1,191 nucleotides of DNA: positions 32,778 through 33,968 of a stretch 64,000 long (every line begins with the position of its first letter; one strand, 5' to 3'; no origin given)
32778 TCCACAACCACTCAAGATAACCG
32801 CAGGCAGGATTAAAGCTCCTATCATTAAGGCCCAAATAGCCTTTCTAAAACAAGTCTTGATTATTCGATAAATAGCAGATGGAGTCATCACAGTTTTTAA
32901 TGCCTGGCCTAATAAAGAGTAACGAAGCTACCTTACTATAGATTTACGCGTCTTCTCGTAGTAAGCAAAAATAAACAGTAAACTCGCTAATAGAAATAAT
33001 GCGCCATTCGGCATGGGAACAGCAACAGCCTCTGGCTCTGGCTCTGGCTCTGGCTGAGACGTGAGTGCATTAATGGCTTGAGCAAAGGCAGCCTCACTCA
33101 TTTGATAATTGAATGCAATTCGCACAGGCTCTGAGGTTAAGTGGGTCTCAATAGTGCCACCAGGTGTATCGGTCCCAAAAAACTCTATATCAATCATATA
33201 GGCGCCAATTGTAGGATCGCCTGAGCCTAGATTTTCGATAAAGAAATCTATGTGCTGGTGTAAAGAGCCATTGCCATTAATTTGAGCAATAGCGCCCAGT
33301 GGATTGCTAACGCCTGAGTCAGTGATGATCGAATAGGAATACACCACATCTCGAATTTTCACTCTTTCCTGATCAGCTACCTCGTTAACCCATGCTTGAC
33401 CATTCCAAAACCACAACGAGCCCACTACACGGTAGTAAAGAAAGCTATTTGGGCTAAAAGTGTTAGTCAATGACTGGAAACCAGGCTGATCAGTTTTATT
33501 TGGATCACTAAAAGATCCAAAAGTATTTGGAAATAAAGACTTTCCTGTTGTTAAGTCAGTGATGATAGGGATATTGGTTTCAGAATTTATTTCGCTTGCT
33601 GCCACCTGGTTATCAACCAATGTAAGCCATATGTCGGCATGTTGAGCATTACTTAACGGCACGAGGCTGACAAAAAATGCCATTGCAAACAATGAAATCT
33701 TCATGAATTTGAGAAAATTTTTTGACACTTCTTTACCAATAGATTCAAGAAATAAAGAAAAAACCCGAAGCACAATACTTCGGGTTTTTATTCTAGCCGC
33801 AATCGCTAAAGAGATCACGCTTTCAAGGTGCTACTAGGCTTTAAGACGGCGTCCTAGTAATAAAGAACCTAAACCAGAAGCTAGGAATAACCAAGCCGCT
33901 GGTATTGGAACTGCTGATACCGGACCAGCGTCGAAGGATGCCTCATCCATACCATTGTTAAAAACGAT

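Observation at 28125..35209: Candidate undescribed Zur-controlled surface metal-capture and TonB-dependent uptake system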

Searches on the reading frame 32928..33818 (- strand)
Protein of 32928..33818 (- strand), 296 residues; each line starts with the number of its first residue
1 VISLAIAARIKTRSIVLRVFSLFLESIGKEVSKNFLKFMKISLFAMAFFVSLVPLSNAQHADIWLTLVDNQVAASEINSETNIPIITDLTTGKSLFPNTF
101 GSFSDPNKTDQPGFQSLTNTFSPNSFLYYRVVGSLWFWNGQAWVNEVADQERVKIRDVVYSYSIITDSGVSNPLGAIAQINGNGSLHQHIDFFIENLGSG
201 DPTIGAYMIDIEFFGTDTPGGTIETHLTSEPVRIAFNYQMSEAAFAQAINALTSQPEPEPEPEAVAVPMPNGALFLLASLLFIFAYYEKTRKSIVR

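Call 3: search_protein_families(library=pfam, proteins=[window:32928-33818:-], max_evalue=0.1)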
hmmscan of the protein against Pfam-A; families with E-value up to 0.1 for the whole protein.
window:32928-33818:- (296 aa): 0 families

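Call 4: search_protein_families(library=ncbifam, proteins=[window:32928-33818:-], max_evalue=0.1)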
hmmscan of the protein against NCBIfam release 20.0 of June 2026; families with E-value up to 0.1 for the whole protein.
window:32928-33818:- (296 aa): 0 families

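Call 19: find_homologous_proteins(query=window:32928-33704:-, max_evalue=0.001)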
Query window:32928-33704:- (258 aa): 18 proteins with E <= 0.001 among 1272 candidates.
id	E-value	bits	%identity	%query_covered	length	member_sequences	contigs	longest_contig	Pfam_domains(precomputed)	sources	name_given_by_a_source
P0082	2.9e-156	537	95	100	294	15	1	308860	-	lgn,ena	-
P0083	5.6e-136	470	83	100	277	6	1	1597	-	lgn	-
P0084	1.1e-134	466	84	97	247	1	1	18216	-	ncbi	-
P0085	4.9e-134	464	82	100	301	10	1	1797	-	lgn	-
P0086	3.0e-127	441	96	79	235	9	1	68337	-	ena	-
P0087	9.5e-123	427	76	100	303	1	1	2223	-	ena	-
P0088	2.4e-118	412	75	100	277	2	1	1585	-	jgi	-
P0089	7.6e-116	404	68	100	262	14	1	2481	-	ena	-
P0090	8.2e-115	401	72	99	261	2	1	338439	-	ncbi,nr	ncbi:MAG: hypothetical protein P8M71_04620 [Pseudomonadales bacterium]|nr:hypothetical protein [Pseu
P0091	5.0e-110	385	69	98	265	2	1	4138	-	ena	-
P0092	6.9e-109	381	69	98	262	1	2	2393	-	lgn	-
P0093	3.5e-106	372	65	100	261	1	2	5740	-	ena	-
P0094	2.7e-105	370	66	98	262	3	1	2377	-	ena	-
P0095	1.9e-103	364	66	100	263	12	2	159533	-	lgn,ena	-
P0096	1.2e-89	318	59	100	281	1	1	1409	-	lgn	-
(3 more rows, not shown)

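Call 52: search_protein_representatives(alignment_id=A3)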
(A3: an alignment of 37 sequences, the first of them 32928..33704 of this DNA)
Query: 37 sequences, 281 profile positions. Proteins with E-value up to 0.001 (for the whole library): 552; up to 1e-10: 229; up to 1e-30: 89. The best 150 are listed.
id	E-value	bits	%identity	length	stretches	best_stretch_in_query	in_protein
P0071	1.5e-101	355.6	-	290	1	8-280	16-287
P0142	9.1e-86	303.8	-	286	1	16-280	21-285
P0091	4.3e-84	298.3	-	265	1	14-280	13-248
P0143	2.7e-81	289.1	-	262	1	13-278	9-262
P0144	5.3e-79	281.6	-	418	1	31-280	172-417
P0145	8.2e-76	271.1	-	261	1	10-278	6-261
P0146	1.1e-73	264.1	-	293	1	28-280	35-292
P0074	2.2e-72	259.9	-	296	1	10-280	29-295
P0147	8.6e-72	257.9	-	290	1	8-280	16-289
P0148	3.6e-70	252.6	-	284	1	12-279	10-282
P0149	4.4e-64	232.6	-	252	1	28-272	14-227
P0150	2.2e-63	230.3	-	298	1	34-279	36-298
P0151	5.6e-61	222.4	-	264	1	10-280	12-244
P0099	2.4e-60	220.3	-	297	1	1-279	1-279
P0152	2.5e-58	213.7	-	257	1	27-271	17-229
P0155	6.6e-52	192.7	-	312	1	25-264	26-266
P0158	2.3e-47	177.8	-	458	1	31-265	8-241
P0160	2.2e-46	174.5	-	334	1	28-265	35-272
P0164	1.5e-44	168.5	-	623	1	32-264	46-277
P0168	2.8e-44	167.7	-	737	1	33-263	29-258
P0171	1.6e-43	165.2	-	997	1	31-263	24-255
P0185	4.2e-39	150.7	-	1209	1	12-263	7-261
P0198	4.4e-34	134.2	-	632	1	58-273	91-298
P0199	9.4e-34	133.1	-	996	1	57-274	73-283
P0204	4.2e-33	131.0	-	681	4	30-244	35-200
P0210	5.5e-32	127.3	-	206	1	25-256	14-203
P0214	8.5e-32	126.7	-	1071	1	58-260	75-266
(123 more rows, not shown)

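Call 55: search_protein_families(library=pfam, proteins=[P0185, P0171, P0168, P0164, P0144, P0158, P0199, P0214, P0204, P0198], max_evalue=0.01)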
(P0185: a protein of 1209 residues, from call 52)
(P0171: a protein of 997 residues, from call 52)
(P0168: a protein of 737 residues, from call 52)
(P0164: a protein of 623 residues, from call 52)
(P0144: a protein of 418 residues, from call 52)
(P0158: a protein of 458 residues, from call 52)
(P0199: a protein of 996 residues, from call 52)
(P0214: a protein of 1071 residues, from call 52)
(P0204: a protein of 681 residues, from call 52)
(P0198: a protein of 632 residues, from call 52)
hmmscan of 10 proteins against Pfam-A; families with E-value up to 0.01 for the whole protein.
P0185 (1209 aa): 2 families
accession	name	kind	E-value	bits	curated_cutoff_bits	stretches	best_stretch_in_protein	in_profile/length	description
PF03797.25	Autotransporter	-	1.8e-45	156.2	26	1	938-1189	1-255/255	Autotransporter beta-domain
PF12951.13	PATR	-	5.1e-30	103.6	27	4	512-539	3-30/30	Passenger-associated-transport-repeat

P0171 (997 aa): 0 families

P0168 (737 aa): 0 families

P0164 (623 aa): 0 families

P0144 (418 aa): 0 families

P0158 (458 aa): 0 families

P0199 (996 aa): 15 families
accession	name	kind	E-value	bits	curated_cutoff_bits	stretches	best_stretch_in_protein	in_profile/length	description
PF22352.2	K319L-like_PKD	-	2.2e-99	326.1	27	7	472-554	1-84/84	K319L-like, PKD domain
PF02010.21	REJ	-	5.7e-41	141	25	5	815-881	52-127/452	REJ domain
PF18911.6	PKD_4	-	1.8e-33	114.9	27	5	563-648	4-82/85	PKD domain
PF17963.7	Big_9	-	1.3e-18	68.1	23.6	1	278-364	4-88/89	Bacterial Ig domain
PF00801.26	PKD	-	4.1e-18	65.6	23.5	1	593-648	27-79/80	PKD domain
PF07495.19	Y_Y_Y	-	1e-15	57.8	26.6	1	590-649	2-62/65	Y_Y_Y domain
PF21027.3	Sde0182_C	-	4.2e-11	43.7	27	0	859-882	2-23/83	Cellulose-binding protein Sde0182, C-terminal domain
PF07691.17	PA14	-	2.4e-09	37.6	24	0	429-461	53-85/147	PA14 domain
PF20888.2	SVN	-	3.8e-08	34.2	27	0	773-793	39-59/95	Scytovirin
PF22060.2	Cep192_D1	-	3.5e-07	30.5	27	0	619-641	80-102/123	Cep192 domain 1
PF24908.1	Ig_SIBA-E_2nd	-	2.3e-06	28.2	27.8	0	309-356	33-78/117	Integrin beta-like protein A-E, second Ig-like domain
PF05345.18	He_PIG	-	9.9e-05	23.2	24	0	621-649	64-95/96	Putative Ig domain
PF10989.13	DUF2808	-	0.00019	21.9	25.3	0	342-444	26-127/146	Protein of unknown function (DUF2808)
PF11896.14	GlgE_dom_N_S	-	0.00044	21.1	25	0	700-728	57-85/179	Alpha-1,4-glucan:maltose-1-phosphate maltosyltransferase, domain N/S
PF07705.17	CARDB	-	0.0048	17.5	22.7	0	544-644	7-92/101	CARDB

P0214 (1071 aa): 3 families
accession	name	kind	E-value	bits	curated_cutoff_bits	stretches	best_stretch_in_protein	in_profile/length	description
PF18998.6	Flg_new_2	-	1.5e-15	57.3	23.6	3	266-336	1-72/73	Divergent InlB B-repeat domain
PF09579.15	Spore_YtfJ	-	0.0013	19.4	25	0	336-367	31-62/81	Sporulation protein YtfJ (Spore_YtfJ)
PF11052.13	Tr-sialidase_C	-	0.0028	18.2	20.9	1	15-26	10-22/24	Trans-sialidase of Trypanosoma hydrophobic C-terminal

P0204 (681 aa): 1 family
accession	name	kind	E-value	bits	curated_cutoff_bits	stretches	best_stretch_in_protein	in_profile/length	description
PF00404.24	Dockerin_1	-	2.5e-08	34.4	22.9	1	629-673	2-53/57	Dockerin type I domain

P0198 (632 aa): 9 families
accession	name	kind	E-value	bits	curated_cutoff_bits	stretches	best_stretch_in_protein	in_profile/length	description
PF22352.2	K319L-like_PKD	-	9.5e-43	144.5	27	3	298-380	1-84/84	K319L-like, PKD domain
PF02010.21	REJ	-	3.6e-23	82.3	25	3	336-440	40-146/452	REJ domain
PF18911.6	PKD_4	-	4e-18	65.7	27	2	292-380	2-85/85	PKD domain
PF00801.26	PKD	-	2.6e-09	37.4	23.5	1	301-380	8-80/80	PKD domain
PF21027.3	Sde0182_C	-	8.9e-08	33.1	27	0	309-334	1-24/83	Cellulose-binding protein Sde0182, C-terminal domain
PF00404.24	Dockerin_1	-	4.6e-05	24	22.9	1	568-620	1-54/57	Dockerin type I domain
PF07495.19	Y_Y_Y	-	4.6e-05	23.7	26.6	0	518-560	16-56/65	Y_Y_Y domain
PF24908.1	Ig_SIBA-E_2nd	-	0.0015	19.1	27.8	0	511-555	34-77/117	Integrin beta-like protein A-E, second Ig-like domain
PF07691.17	PA14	-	0.0018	18.5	24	0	533-557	51-75/147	PA14 domain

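Call 57: list_cluster_members(proteins=[P0142, P0144, P0149, P0152, P0155, P0160, P0185, P0171, P0168, P0210])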
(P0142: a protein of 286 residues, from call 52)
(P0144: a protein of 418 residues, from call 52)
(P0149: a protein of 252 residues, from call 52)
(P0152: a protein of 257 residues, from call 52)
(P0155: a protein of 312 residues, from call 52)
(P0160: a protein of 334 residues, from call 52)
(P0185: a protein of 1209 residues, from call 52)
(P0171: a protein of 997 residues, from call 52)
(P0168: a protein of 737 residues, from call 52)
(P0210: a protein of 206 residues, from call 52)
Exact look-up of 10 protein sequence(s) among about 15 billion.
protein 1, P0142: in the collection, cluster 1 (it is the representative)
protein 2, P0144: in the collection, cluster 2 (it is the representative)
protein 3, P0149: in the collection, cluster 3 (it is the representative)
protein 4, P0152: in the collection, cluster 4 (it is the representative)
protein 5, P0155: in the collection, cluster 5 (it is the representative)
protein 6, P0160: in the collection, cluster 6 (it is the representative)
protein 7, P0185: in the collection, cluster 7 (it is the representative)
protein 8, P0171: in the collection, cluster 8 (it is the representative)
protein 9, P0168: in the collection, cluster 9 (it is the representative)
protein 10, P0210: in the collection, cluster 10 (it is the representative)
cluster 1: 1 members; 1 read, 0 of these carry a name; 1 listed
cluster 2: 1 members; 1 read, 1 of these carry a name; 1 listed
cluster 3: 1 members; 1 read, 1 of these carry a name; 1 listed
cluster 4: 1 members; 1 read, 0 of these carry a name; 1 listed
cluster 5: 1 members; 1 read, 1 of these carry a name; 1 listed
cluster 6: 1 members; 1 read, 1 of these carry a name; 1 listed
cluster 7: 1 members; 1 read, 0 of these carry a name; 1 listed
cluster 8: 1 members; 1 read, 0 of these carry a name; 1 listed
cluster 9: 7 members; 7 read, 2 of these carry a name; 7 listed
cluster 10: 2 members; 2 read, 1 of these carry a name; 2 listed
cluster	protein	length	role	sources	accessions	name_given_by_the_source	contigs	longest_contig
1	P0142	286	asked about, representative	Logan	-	-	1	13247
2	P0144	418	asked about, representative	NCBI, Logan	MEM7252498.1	MAG: hypothetical protein AAF493_13865 [Pseudomonadota bacterium]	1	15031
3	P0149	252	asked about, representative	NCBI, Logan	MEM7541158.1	MAG: hypothetical protein AAF384_06165 [Pseudomonadota bacterium]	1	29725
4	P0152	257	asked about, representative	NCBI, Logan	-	-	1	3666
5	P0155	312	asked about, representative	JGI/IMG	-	hypothetical protein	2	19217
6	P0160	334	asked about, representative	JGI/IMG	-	hypothetical protein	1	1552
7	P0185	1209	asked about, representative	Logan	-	-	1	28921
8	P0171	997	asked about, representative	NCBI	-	-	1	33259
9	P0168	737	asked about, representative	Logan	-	-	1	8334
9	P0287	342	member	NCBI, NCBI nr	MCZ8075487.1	MAG: hypothetical protein O9341_15310, partial [Paucibacter sp.] | hypothetical protein [Roseateles sp.]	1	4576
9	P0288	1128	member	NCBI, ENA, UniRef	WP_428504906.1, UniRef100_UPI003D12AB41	hypothetical protein [Roseateles sp.] | hypothetical protein n=1 Tax=Roseateles sp. TaxID=1971397 RepID=UPI003D12AB41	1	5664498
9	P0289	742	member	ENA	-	-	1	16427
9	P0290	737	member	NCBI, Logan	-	-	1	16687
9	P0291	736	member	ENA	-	-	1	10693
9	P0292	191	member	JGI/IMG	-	-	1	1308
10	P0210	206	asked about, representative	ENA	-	-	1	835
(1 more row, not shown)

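Call 58: find_encoding_contigs(protein=P0185, flank=8000, max_places=1)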
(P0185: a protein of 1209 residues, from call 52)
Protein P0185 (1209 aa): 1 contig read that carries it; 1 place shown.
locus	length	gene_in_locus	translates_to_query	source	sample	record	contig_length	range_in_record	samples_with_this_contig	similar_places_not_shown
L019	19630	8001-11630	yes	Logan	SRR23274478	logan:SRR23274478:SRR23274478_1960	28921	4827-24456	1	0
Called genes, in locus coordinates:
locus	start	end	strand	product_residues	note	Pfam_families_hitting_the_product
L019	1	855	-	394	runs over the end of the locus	PF00108:Thiolase_N, PF00109:ketoacyl-synt (weak), PF02803:Thiolase_C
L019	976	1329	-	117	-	PF09361:Phasin_2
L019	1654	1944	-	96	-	PF00578:AhpC-TSA (weak)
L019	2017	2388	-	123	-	-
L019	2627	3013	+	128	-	-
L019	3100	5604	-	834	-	PF01564:Spermine_synth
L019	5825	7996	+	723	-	PF07715:Plug, PF00593:TonB_dep_Rec_b-barrel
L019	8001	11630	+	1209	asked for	PF12951:PATR, PF03797:Autotransporter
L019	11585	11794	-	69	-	-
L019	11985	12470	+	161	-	PF01475:FUR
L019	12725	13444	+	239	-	-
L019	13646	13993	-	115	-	-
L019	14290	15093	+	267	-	-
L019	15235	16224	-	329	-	PF02492:cobW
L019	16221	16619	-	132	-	PF03203:MerC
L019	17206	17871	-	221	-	PF11736:DUF3299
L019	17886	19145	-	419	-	PF12704:MacB_PCD, PF02687:FtsX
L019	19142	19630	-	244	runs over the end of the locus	PF00005:ABC_tran, PF13304:AAA_21 (weak)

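Call 61: find_encoding_contigs(protein=P0288, flank=10000, max_places=1)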
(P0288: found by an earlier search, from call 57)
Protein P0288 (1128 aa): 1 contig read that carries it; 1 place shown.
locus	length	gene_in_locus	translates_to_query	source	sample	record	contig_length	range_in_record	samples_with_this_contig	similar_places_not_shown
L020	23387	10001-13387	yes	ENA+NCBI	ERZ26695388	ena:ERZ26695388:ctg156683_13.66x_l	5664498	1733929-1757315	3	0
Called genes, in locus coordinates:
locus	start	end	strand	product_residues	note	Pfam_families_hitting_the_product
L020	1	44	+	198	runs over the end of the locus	-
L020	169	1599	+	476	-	PF13449:Phytase-like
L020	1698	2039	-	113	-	-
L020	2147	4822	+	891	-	PF02129:Peptidase_S15 (faint), PF00930:DPPIV_N, PF26549:Tricorn_N (weak), PF00326:Peptidase_S9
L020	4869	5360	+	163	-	PF01475:FUR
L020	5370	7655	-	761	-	-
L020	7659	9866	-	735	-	PF07715:Plug, PF00593:TonB_dep_Rec_b-barrel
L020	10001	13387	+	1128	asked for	PF27521:ADGRF2P_N (faint)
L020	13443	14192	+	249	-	-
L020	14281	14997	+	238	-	PF07589:PEP_exosort_dom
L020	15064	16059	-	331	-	PF00165:HTH_AraC (weak), PF12833:HTH_18, PF00165:HTH_AraC, PF06445:GyrI-like, PF14526:Cass2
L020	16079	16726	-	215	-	PF03695:UPF0149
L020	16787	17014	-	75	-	-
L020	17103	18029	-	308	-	PF05661:DUF808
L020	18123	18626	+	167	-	PF00085:Thioredoxin (weak), PF13899:Thioredoxin_7, PF13098:Thioredoxin_2 (weak)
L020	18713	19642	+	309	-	-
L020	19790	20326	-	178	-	PF10604:Polyketide_cyc2, PF08327:AHSA1 (weak)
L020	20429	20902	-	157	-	-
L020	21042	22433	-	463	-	PF00483:NTP_transferase, PF01128:IspD, PF12804:NTP_transf_3, PF00132:Hexapep (weak), PF14602:Hexapep_2 (faint), PF00132:Hexapep (weak), PF25087:GMPPB_C (weak), PF00132:Hexapep, +2 more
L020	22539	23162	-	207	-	PF13590:DUF4136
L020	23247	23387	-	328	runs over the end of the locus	PF01171:ATP_bind_3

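Call 62: find_encoding_contigs(protein=P0149, flank=10000, max_places=1)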
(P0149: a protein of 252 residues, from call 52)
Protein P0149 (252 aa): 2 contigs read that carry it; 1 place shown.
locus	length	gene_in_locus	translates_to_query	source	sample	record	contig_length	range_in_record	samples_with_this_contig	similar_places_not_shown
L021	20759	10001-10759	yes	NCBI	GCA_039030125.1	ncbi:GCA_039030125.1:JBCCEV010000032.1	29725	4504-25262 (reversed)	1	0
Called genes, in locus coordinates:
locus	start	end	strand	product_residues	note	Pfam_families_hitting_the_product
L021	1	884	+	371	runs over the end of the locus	PF00850:Hist_deacetyl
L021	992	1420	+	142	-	PF03203:MerC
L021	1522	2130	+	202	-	PF10986:ZrgA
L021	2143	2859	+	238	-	PF00005:ABC_tran, PF13304:AAA_21 (faint)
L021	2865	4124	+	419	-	PF12704:MacB_PCD, PF02687:FtsX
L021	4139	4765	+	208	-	PF11736:DUF3299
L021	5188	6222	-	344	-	PF02492:cobW, PF07683:CobW_C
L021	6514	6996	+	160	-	PF27546:MICAH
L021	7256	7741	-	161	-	PF04828:GFA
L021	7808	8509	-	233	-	PF12973:Cupin_7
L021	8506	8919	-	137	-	-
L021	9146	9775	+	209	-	PF00857:Isochorismatase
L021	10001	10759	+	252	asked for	-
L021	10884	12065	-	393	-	PF07394:DUF1501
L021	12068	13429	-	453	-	PF08811:DUF1800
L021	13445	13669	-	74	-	-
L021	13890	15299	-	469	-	PF07394:DUF1501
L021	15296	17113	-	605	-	PF08811:DUF1800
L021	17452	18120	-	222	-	PF01323:DSBA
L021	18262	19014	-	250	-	-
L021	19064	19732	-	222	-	-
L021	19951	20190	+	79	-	-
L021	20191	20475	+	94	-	PF02566:OsmC (faint)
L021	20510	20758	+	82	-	-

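Call 63: find_encoding_contigs(protein=P0171, flank=10000, max_places=1)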
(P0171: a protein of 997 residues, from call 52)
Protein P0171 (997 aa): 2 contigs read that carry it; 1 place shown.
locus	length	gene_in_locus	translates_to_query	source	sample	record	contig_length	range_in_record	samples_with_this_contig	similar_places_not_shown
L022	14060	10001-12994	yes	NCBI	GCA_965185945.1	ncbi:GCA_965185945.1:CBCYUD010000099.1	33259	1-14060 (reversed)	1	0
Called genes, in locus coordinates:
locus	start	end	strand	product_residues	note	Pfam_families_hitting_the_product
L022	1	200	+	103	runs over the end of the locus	PF11142:DUF2917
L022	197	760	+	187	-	PF13302:Acetyltransf_3 (weak), PF00583:Acetyltransf_1 (weak), PF13508:Acetyltransf_7 (weak)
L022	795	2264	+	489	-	PF00743:FMO-like, PF01266:DAO (weak), PF07992:Pyr_redox_2 (weak), PF13434:Lys_Orn_oxgnase (faint), PF13450:NAD_binding_8, PF13738:Pyr_redox_3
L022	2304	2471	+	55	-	-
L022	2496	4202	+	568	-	PF28550:DUF8436, PF03486:HI0933_like (faint), PF07992:Pyr_redox_2 (faint), PF01593:Amino_oxidase (faint), PF01266:DAO (weak), PF21688:FAD-depend_C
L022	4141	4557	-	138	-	PF01475:FUR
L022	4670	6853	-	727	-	-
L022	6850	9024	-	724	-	PF07715:Plug, PF00593:TonB_dep_Rec_b-barrel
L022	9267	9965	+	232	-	-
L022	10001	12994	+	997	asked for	PF27521:ADGRF2P_N (faint)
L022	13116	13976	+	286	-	PF07589:PEP_exosort_dom (weak)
